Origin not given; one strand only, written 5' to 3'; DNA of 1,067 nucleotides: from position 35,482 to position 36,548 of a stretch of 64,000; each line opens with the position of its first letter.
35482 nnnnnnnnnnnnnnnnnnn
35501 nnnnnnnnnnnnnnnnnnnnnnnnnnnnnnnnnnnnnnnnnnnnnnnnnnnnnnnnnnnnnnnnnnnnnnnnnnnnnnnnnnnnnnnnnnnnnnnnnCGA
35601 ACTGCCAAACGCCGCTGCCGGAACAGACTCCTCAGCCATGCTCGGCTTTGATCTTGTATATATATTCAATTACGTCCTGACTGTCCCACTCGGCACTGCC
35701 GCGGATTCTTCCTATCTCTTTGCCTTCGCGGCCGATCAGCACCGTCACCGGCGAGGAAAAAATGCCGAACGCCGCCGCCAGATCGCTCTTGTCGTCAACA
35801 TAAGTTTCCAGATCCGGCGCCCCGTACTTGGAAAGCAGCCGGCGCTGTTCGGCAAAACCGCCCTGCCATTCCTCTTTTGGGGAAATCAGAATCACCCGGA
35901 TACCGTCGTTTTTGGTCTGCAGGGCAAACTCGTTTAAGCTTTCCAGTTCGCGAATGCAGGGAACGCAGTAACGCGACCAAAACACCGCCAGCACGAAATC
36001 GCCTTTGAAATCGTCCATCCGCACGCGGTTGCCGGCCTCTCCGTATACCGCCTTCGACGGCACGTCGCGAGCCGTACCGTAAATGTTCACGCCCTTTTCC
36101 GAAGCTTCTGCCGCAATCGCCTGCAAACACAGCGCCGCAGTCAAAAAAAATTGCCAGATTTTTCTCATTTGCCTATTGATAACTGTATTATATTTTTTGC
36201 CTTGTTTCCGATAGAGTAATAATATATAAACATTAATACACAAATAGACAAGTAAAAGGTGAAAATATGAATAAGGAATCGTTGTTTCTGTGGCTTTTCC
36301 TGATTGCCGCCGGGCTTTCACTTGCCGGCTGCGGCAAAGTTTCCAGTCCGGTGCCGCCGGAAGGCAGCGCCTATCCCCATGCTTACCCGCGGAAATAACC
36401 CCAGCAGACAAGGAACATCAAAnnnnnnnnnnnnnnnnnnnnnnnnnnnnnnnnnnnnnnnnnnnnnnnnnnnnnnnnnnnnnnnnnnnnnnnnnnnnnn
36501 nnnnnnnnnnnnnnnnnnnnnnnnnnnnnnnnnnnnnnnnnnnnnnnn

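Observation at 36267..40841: Translationally coupled lipoprotein-vWA-PP2C-Ser/Thr kinase cluster (TerY-P-triad-like) with an NMO-family oxidoreductase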

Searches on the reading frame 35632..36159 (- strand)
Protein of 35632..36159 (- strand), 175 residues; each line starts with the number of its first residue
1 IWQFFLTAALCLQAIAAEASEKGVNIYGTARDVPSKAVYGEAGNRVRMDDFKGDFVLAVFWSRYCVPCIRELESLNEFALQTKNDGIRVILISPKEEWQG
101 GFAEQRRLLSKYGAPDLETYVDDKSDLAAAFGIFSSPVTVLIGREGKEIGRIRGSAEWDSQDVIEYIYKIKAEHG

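Call 3: search_protein_families(library=pfam, proteins=[window:35632-36159:-], max_evalue=0.01)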
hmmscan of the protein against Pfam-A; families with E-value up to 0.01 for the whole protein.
window:35632-36159:- (175 aa): 4 families
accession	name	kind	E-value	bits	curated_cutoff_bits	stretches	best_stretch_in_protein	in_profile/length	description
PF00578.27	AhpC-TSA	-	5.2e-11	43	26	1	33-147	5-120/124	AhpC/TSA family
PF08534.16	Redoxin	-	5.3e-10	39.7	26.6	1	41-159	16-139/148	Redoxin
PF13905.12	Thioredoxin_8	-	3.3e-06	27.8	27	1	54-147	2-93/94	Thioredoxin-like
PF13098.12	Thioredoxin_2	-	0.00032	21.4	27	1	53-155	5-94/104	Thioredoxin-like domain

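Call 7: search_protein_families(library=ncbifam, proteins=[window:35632-36159:-], max_evalue=0.01)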
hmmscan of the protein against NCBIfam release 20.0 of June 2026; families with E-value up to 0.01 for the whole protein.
window:35632-36159:- (175 aa): 11 families
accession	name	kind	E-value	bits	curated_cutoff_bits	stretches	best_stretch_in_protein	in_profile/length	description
NF047696.1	ThlDiSintTplARhiz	equivalog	4e-18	66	230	1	28-167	72-212/219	thiol:disulfide interchange protein TlpA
NF002854.0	PRK03147.1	subfamily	1.3e-13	51.2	170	1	8-172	19-174/176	thiol-disulfide oxidoreductase ResA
TIGR00385.1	dsbE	subfamily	3.9e-08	33.1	123.15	1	51-151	61-153/173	DsbE family thiol:disulfide interchange protein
NF041054.1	WAxxUGC_long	equivalog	2.6e-05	23.7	300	1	32-151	83-196/354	ResA-like WAxxUGC motif-containing protein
NF010625.0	PRK14018.1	equivalog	4.2e-05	22.3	522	1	55-155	58-159/521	bifunctional peptide-methionine (S)-S-oxide reductase MsrA/peptide-methionine (R)-S-oxide reductase MsrB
NF011941.0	PRK15412.1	equivalog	5.6e-05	22.7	359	1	52-158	67-163/185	thiol:disulfide interchange protein DsbE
TIGR01068.1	thioredoxin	equivalog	0.00021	21.4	96.8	0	121-157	54-89/101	thioredoxin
NF040769.1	SelL_rel_redox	subfamily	0.00046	19.9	120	1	33-142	3-109/173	SelL-related redox protein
NF041202.1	StoA_CxxC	exception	0.0012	18.8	210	1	52-147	51-143/163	endospore biogenesis thiol-disulfide oxidoreductase StoA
NF008229.0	PRK10996.1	equivalog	0.0033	17.2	125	0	56-94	55-92/141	thioredoxin TrxC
NF006960.0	PRK09437.1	equivalog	0.0069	16.3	140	0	33-152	10-122/156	thioredoxin-dependent thiol peroxidase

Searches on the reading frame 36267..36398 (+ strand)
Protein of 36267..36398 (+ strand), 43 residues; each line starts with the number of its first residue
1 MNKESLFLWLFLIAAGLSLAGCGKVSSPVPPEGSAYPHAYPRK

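Call 3: search_protein_families(library=pfam, proteins=[window:36267-36398:+], max_evalue=0.01)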
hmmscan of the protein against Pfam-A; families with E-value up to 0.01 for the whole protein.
window:36267-36398:+ (43 aa): 0 families

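Call 7: search_protein_families(library=ncbifam, proteins=[window:36267-36398:+], max_evalue=0.01)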
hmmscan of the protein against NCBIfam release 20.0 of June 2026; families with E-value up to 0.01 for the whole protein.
window:36267-36398:+ (43 aa): 1 family
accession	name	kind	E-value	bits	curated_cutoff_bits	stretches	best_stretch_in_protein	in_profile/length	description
NF047847.2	SS_mature_LptM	equivalog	0.0006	19.8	27.7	1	6-23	4-21/31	LPS translocon maturation chaperone LptM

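Call 8: search_protein_families(library=padloc, proteins=[window:36267-36398:+], max_evalue=0.01)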
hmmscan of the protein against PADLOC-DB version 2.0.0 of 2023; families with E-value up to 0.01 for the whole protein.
window:36267-36398:+ (43 aa): 0 families

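Call 43: search_protein_families(library=ncbifam, alignment_id=A3, max_evalue=0.01)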
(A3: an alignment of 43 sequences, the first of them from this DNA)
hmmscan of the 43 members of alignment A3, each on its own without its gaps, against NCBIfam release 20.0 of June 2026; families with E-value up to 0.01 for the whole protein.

A. member 1, seq(43 aa): 1 family
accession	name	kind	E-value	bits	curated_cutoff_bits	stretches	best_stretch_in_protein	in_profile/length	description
NF047847.2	SS_mature_LptM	equivalog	0.0006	19.8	27.7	1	6-23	4-21/31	LPS translocon maturation chaperone LptM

B. families by the number of members that match (of 43 scanned): 10 families
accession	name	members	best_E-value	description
NF047847.2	SS_mature_LptM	18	1.2e-05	LPS translocon maturation chaperone LptM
NF047408.1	SA0632_fam_LP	11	0.00024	SA0632 family lipoprotein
NF050142.1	PG1828_fam_lipo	3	0.00014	PG1828 family lipoprotein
TIGR04359.1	TrbK_RP4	1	0.00089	entry exclusion lipoprotein TrbK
NF041330.1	BimD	1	0.0025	protein BimD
NF033143.1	efflux_OM_AdeK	1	0.0026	multidrug efflux RND transporter AdeIJK outer membrane channel subunit AdeK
NF053835.1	PDIAV_lipo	1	0.0045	PDIAV motif-containing lipoprotein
NF053526.1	Myco_lipo_LppK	1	0.005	lipoprotein LppK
NF033216.1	lipo_YgdI_YgdR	1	0.0059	YgdI/YgdR family lipoprotein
NF040782.1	PG_glutam_Chrys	1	0.0081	protein-glutamine glutaminase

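Call 61: find_homologous_proteins(query=A3, max_evalue=1)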
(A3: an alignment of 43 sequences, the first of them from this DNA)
Query A3 (43 sequences) (43 aa, profile of the alignment): 333 proteins with E <= 1 among 2070 candidates; the best 120 are listed.
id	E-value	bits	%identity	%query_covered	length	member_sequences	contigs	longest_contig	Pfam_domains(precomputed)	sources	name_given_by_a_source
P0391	4.7e-19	86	67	63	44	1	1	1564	-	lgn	-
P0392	3.3e-18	83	58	88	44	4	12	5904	-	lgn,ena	-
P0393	3.5e-18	83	51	86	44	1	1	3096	-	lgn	-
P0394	4.5e-18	82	49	95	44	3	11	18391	-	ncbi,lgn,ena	-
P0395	6.9e-18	82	63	100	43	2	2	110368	-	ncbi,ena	-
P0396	8.9e-18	81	60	100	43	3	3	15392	-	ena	-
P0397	9.5e-18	81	52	98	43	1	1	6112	-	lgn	-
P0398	1.4e-17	81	50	98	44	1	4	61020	-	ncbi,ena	-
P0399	1.5e-17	81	48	98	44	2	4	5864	-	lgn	-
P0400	1.5e-17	81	58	88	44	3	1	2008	-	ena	-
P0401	1.9e-17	80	52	98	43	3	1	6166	-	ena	-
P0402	2.1e-17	80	73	51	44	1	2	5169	-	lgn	-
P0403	2.7e-17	80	50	98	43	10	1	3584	-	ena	-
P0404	2.7e-17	80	60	100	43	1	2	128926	-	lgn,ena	-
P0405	3.4e-17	80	57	86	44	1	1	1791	-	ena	-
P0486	4.2e-15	73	38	98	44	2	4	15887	-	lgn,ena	-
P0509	9.6e-15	72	49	91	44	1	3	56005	-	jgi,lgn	jgi:uncharacterized protein YceK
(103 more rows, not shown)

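Call 62: find_encoding_contigs(protein=P0486, flank=5000, max_places=2)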
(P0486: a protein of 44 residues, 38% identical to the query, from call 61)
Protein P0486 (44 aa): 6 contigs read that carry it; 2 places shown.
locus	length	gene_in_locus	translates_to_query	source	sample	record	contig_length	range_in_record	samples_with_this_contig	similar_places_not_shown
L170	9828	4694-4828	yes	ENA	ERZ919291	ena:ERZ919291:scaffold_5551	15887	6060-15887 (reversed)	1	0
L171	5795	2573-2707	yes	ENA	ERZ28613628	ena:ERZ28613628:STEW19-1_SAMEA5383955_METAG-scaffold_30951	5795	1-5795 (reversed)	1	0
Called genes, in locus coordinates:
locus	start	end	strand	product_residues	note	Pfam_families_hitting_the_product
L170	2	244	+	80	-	?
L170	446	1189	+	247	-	-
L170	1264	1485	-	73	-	-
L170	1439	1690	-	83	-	PF00277:SAA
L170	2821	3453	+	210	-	-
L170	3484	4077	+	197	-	PF09335:VTT_dom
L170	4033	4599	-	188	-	PF08534:Redoxin, PF00578:AhpC-TSA, PF13098:Thioredoxin_2 (weak)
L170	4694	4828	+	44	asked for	-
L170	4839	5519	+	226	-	PF00092:VWA (weak), PF13519:VWA_2 (weak)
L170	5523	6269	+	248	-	PF13672:PP2C_2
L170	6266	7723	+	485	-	PF00069:Pkinase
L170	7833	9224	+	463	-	PF03060:NMO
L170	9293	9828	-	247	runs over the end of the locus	PF13098:Thioredoxin_2 (faint), PF00085:Thioredoxin (faint), PF13462:Thioredoxin_4, PF01323:DSBA, PF13743:Thioredoxin_5 (weak)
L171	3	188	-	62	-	?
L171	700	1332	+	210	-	-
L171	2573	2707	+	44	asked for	-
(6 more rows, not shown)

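Call 63: find_encoding_contigs(protein=P0509, flank=5000, max_places=2)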
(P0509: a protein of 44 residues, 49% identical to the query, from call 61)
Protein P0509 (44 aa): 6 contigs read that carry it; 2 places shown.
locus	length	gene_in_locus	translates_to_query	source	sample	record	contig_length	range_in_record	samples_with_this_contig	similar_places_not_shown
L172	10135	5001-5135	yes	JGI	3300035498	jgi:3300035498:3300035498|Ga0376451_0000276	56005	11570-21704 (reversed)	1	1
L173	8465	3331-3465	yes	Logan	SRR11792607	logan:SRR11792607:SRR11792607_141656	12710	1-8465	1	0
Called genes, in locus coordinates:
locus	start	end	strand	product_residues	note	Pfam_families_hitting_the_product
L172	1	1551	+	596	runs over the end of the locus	PF00515:TPR_1 (faint), PF07719:TPR_2 (faint), PF13174:TPR_6 (faint), PF13176:TPR_7 (faint), PF13181:TPR_8 (faint), PF13414:TPR_11 (faint), PF13424:TPR_12 (faint), PF13432:TPR_16 (weak), +7 more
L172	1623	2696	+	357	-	PF05222:AlaDh_PNT_N, PF01262:AlaDh_PNT_C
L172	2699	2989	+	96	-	PF12769:PNTB_4TM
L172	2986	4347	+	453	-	PF02233:PNTB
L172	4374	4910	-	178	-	PF00578:AhpC-TSA, PF08534:Redoxin, PF13098:Thioredoxin_2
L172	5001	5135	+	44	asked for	-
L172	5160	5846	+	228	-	PF00092:VWA (weak)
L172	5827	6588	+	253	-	PF13672:PP2C_2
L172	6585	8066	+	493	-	PF00069:Pkinase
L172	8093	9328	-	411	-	-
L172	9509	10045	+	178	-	PF07750:GcrA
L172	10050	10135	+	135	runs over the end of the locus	PF00293:NUDIX, PF14815:NUDIX_4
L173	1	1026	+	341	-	?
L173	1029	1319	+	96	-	PF12769:PNTB_4TM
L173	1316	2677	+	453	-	PF02233:PNTB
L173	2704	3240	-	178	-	PF00578:AhpC-TSA, PF08534:Redoxin, PF13098:Thioredoxin_2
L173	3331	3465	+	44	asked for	-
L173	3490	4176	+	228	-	PF00092:VWA (weak)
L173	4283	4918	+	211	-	PF13672:PP2C_2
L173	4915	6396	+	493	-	PF00069:Pkinase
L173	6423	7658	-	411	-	-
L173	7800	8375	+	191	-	PF07750:GcrA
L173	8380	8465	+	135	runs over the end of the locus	PF00293:NUDIX, PF14815:NUDIX_4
